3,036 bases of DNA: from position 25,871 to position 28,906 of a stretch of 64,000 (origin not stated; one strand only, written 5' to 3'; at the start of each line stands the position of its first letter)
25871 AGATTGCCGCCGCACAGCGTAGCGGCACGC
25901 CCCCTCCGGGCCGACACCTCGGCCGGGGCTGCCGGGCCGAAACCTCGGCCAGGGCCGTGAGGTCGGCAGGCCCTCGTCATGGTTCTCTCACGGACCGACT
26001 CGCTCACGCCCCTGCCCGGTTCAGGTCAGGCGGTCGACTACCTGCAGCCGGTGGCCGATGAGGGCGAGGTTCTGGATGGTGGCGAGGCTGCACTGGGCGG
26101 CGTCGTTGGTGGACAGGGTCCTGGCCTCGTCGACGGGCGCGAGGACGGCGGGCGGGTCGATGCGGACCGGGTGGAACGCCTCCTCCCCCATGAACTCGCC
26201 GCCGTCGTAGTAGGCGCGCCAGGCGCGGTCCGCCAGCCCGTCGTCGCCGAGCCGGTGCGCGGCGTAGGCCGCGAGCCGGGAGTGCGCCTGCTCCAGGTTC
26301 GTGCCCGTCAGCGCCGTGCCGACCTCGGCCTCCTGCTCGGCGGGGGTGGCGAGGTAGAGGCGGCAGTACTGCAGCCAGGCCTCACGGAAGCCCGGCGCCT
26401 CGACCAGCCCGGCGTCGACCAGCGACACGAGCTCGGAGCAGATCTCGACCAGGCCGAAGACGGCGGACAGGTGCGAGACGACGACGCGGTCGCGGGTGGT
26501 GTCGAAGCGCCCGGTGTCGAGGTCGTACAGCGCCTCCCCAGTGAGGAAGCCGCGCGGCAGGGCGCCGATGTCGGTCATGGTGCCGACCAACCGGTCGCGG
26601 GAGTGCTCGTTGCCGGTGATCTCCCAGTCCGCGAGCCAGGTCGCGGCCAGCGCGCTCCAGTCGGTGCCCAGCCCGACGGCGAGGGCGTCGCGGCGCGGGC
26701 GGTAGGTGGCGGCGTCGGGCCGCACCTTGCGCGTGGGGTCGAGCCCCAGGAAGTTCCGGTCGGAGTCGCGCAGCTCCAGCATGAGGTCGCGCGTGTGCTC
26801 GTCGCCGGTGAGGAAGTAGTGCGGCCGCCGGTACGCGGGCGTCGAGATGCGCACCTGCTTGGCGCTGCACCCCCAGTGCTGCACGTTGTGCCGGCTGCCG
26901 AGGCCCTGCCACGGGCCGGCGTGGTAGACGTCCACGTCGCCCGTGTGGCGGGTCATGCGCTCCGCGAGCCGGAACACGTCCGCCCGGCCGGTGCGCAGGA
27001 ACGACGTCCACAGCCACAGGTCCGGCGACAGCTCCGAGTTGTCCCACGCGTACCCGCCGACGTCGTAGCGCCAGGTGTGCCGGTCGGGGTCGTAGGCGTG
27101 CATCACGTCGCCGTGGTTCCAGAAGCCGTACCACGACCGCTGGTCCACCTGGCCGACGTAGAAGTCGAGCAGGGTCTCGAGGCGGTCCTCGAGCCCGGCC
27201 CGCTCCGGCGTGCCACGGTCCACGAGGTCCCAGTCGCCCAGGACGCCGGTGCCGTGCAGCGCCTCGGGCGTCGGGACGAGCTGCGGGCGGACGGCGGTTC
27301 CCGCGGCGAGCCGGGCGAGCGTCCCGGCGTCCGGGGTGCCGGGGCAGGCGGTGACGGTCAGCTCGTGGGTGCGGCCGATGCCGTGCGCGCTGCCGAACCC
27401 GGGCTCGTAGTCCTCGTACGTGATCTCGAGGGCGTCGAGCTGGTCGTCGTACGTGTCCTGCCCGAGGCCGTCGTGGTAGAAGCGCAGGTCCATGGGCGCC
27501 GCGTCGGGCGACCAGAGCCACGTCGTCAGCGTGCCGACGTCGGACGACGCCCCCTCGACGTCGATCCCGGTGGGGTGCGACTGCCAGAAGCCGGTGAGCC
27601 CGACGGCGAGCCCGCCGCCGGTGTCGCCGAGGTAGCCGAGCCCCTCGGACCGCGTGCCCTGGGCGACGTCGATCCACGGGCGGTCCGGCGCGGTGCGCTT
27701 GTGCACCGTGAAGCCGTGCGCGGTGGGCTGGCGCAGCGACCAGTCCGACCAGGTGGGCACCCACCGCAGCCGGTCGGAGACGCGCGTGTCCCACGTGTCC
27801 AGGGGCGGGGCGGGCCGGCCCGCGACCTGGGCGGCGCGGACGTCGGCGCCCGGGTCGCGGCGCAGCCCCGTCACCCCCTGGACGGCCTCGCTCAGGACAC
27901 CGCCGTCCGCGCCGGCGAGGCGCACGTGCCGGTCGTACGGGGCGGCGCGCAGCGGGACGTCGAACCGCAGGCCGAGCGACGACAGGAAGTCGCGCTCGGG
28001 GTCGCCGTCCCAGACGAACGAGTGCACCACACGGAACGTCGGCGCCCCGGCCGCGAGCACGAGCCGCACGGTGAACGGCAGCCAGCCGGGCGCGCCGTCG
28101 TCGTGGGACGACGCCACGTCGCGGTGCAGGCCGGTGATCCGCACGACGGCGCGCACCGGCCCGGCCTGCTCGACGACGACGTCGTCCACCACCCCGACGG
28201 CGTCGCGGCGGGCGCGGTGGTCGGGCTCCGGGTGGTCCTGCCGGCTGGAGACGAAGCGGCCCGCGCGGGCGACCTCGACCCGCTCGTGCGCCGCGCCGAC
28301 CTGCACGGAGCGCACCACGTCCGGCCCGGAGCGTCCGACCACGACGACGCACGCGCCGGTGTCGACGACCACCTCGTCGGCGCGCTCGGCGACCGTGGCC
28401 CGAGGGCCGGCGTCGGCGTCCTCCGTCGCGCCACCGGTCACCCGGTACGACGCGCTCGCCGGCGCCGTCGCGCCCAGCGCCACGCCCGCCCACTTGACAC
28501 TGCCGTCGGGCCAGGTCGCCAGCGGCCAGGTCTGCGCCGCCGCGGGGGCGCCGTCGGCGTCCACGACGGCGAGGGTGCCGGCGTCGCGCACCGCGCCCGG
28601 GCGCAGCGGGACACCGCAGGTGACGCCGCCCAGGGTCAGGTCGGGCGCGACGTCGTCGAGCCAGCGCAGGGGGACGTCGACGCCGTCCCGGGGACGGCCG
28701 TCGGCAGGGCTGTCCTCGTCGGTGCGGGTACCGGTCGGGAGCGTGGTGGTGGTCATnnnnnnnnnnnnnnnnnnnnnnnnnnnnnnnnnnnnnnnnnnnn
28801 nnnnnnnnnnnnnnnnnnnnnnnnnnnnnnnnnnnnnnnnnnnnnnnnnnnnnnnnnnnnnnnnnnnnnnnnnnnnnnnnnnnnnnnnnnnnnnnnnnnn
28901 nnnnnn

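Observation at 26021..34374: Bacillus yes/yet-type rhamnogalacturonan-like utilisation operon in a high-GC actinobacterium, lacking a cis-encoded regulator and ATPase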

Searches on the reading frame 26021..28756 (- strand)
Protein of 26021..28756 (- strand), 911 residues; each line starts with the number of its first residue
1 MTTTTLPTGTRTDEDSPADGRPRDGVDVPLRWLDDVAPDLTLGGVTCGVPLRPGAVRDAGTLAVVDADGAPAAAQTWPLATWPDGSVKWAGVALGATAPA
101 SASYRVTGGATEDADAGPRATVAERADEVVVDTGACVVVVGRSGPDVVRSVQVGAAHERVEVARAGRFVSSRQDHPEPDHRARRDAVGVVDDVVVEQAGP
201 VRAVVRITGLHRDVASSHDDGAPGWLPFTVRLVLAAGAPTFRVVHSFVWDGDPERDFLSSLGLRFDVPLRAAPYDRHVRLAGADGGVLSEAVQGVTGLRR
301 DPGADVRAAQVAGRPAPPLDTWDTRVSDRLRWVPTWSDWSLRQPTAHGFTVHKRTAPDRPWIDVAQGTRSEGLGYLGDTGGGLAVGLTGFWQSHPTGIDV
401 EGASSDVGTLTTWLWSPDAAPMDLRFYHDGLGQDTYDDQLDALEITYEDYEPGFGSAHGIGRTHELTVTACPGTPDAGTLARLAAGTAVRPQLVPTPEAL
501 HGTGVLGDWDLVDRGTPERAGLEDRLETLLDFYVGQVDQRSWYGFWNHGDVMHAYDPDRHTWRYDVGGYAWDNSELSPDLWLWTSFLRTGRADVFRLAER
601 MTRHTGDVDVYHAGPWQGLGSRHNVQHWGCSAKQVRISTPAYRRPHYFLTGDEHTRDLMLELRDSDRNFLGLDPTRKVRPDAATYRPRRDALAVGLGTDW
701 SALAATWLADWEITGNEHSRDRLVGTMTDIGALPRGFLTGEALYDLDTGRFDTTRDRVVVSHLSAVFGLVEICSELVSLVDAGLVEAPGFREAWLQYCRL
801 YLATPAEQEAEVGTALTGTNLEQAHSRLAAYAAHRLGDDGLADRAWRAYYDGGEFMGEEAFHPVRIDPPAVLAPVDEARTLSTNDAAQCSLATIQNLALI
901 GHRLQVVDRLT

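Call 6: search_protein_families(library=pfam, proteins=[window:26021-28756:-], max_evalue=0.01)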
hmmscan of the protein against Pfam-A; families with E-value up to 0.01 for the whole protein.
window:26021-28756:- (911 aa): 3 families
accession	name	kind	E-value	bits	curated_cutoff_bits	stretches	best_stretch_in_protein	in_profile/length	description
PF21346.3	PcRGLX_3rd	-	1.4e-175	585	23.8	1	491-904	2-410/411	PcRGLX-like protein C-terminal alpha/alpha toroid domain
PF21345.3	PcRGLX_2nd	-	3.1e-135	451.3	23.5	1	121-484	2-359/360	PcRGLX-like protein central beta sandwich domain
PF19501.5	PcRGLX_1st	-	9.7e-21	73.8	22.1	1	28-108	3-82/83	PcRGLX-like N-terminal RIFT barrel domain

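Call 7: search_protein_families(library=ncbifam, proteins=[window:26021-28756:-], max_evalue=0.01)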
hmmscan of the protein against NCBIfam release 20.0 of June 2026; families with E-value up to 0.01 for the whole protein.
window:26021-28756:- (911 aa): 0 families

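Call 11: search_solved_structures(query=window:26021-28756:-, max_evalue=0.01, show_alignments=2)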
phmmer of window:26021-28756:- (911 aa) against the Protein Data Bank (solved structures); distinct sequences matched with E-value up to 0.01: 4.
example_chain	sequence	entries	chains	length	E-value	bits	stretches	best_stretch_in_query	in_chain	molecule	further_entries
5xq3_A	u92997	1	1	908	9.5e-241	805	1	30-904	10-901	Pcrglx protein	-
5xq3_B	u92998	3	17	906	1.4e-240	804.4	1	30-904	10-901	Pcrglx protein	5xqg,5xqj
5xqo_A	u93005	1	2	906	4.5e-240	802.8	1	30-904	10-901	Pcrglx protein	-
7on7_A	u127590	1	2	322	0.00098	20.5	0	507-563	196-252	SAKe6BE-L2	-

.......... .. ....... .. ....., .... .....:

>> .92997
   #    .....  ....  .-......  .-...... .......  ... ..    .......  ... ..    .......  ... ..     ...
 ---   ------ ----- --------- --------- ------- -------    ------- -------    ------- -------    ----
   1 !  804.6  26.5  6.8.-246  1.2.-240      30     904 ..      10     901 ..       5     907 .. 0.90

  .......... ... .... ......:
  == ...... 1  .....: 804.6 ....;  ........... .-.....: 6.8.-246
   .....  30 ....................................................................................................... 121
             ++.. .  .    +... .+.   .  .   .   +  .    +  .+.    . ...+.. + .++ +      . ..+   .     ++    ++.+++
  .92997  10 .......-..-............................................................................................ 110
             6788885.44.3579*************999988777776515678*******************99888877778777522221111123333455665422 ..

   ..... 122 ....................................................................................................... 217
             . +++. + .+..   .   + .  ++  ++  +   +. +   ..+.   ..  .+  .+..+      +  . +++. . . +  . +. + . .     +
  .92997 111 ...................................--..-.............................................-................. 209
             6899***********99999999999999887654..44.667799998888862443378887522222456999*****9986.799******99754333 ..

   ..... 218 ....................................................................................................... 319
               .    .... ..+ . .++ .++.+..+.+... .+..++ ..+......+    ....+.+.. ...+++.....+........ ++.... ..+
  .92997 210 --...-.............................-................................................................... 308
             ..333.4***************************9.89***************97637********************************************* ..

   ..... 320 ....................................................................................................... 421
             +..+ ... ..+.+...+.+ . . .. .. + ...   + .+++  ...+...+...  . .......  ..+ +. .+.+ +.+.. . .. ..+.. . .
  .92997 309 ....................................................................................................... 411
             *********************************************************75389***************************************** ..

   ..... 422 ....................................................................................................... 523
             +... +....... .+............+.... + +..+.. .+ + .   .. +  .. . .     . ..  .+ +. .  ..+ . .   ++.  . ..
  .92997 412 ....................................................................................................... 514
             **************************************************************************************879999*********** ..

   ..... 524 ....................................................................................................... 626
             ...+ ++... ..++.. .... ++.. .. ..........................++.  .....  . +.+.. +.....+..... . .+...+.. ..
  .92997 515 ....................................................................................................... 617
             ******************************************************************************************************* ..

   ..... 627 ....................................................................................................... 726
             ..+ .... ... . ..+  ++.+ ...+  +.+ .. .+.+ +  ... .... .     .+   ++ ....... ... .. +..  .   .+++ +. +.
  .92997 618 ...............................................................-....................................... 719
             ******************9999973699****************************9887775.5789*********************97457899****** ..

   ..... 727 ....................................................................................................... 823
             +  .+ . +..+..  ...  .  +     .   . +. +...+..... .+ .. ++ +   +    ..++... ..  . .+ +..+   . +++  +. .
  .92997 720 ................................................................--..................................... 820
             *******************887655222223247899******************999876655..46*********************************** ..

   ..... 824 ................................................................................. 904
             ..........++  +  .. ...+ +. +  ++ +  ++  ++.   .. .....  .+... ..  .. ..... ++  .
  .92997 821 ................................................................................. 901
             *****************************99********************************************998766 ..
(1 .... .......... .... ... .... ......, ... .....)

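Call 24: search_solved_structures(query=window:26021-28756:-, max_evalue=1e-100, show_alignments=3)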
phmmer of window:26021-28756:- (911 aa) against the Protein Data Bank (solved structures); distinct sequences matched with E-value up to 1e-100: 3.
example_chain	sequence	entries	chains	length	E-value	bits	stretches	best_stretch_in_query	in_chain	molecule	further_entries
5xq3_A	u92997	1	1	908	9.5e-241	805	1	30-904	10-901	Pcrglx protein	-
5xq3_B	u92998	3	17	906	1.4e-240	804.4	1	30-904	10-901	Pcrglx protein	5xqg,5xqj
5xqo_A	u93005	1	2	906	4.5e-240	802.8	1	30-904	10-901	Pcrglx protein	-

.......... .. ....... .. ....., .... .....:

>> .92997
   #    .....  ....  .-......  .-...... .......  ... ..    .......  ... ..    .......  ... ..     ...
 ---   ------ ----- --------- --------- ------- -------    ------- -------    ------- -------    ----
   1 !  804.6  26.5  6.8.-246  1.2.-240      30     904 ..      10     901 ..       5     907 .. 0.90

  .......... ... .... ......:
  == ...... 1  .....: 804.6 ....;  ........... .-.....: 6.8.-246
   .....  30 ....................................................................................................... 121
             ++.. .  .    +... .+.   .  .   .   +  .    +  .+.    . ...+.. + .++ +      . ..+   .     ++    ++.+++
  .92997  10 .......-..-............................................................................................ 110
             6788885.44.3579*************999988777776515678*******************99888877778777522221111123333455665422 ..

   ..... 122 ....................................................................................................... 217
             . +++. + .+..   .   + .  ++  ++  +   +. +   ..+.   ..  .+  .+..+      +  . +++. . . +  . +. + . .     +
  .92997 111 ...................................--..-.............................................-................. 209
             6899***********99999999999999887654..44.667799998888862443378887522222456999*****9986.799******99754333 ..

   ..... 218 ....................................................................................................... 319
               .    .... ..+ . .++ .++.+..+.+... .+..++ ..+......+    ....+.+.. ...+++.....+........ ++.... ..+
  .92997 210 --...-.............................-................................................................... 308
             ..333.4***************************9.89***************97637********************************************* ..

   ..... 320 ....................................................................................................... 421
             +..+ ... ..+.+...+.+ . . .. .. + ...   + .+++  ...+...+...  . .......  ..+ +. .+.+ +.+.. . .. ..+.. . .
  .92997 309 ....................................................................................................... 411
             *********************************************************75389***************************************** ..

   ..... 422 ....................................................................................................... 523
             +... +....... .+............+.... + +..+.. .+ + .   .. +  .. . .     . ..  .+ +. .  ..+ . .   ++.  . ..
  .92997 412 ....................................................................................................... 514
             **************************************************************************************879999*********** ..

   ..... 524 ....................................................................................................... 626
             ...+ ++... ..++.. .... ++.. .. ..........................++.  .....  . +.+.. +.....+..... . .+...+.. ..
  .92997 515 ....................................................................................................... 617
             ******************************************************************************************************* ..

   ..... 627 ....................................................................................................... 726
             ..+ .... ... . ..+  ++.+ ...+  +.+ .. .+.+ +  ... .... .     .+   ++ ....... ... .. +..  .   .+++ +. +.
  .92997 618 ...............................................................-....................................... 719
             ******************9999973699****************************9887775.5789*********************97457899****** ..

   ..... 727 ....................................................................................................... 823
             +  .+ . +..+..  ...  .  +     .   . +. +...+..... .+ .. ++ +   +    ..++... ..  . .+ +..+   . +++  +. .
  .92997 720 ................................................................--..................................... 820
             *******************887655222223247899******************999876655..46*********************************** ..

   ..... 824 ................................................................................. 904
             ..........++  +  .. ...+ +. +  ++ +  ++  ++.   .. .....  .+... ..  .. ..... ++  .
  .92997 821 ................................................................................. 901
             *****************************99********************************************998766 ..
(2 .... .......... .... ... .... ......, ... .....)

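Call 25: find_encoding_contigs(protein=window:26021-28756:-, flank=10000, max_places=6)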
Protein window:26021-28756:- (911 aa): no gene with exactly this product is on record in the collection.

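Call 26: find_homologous_proteins(query=window:26021-28756:-, max_evalue=1e-10)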
Query window:26021-28756:- (911 aa): 3163 proteins with E <= 1e-10 among 8000 candidates; the best 120 are listed.
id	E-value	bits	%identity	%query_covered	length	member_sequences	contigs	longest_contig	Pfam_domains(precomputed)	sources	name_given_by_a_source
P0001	0.0e+0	1745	87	96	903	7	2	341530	PF19501.6,PF21345.4,PF21346.4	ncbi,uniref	ncbi:Tat pathway signal sequence domain protein [Isoptericola variabilis]|uniref:exo-rhamnogalacturo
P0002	0.0e+0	1741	86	96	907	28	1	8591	PF19501.6,PF21345.4,PF21346.4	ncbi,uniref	ncbi:Tat pathway signal sequence domain protein [Isoptericola sp. NPDC057191]|uniref:exo-rhamnogalac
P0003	0.0e+0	1571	80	96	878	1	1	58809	PF19501.6,PF21345.4,PF21346.4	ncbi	-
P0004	0.0e+0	1552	79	96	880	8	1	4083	PF19501.6,PF21345.4,PF21346.4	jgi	jgi:hypothetical protein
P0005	0.0e+0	1545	78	96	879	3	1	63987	PF19501.6,PF21345.4,PF21346.4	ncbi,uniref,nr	ncbi:exo-rhamnogalacturonan lyase family protein [Glycomyces salinus]|uniref:exo-rhamnogalacturonan 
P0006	0.0e+0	1535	78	96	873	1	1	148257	PF19501.6,PF21345.4,PF21346.4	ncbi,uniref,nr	ncbi:exo-rhamnogalacturonan lyase family protein [Glycomyces arizonensis]|uniref:exo-rhamnogalacturo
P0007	0.0e+0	1521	76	96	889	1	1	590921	PF19501.6,PF21345.4,PF21346.4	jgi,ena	-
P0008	0.0e+0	1515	76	97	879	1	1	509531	PF19501.6,PF21345.4,PF21346.4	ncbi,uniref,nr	ncbi:hypothetical protein [Glycomyces sp. NRRL B-16210]|uniref:exo-rhamnogalacturonan lyase family p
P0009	0.0e+0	1514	76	96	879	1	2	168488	PF19501.6,PF21345.4,PF21346.4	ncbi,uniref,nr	ncbi:hypothetical protein [Glycomyces harbinensis]|uniref:Tat pathway signal sequence domain protein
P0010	0.0e+0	1509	76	97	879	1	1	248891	PF19501.6,PF21345.4,PF21346.4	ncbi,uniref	ncbi:exo-rhamnogalacturonan lyase family protein [Glycomyces rhizosphaerae]|uniref:Tat pathway signa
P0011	0.0e+0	1508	75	97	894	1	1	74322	PF19501.6,PF21345.4,PF21346.4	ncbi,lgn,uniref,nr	ncbi:Tat pathway signal sequence domain protein [Glycomyces buryatensis]|uniref:Tat pathway signal s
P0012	0.0e+0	1506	76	96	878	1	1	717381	PF19501.6,PF21345.4,PF21346.4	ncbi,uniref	ncbi:Tat pathway signal sequence domain protein [Glycomyces endophyticus]|uniref:Tat pathway signal 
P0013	0.0e+0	1502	77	96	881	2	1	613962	PF19501.6,PF21345.4,PF21346.4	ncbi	ncbi:Tat pathway signal sequence domain protein [Glycomyces scopariae]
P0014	0.0e+0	1497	75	98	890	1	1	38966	PF19501.6,PF21345.4,PF21346.4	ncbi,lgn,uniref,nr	ncbi:hypothetical protein LO763_27100 [Glycomyces sp. A-F 0318]|uniref:exo-rhamnogalacturonan lyase 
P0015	0.0e+0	1493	76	97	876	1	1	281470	PF19501.6,PF21345.4,PF21346.4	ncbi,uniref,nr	ncbi:Tat pathway signal sequence domain protein [Glycomyces paridis]|uniref:Tat pathway signal seque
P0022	0.0e+0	1469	75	97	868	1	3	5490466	PF19501.6,PF21345.4,PF21346.4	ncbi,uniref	ncbi:Tat pathway signal sequence domain protein [Glycomyces mayteni]|uniref:Tat pathway signal seque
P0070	0.0e+0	1160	61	97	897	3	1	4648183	PF19501.6,PF21345.4,PF21346.4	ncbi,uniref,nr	ncbi:exo-rhamnogalacturonan lyase family protein [Arthrobacter oryzae]|uniref:exo-rhamnogalacturonan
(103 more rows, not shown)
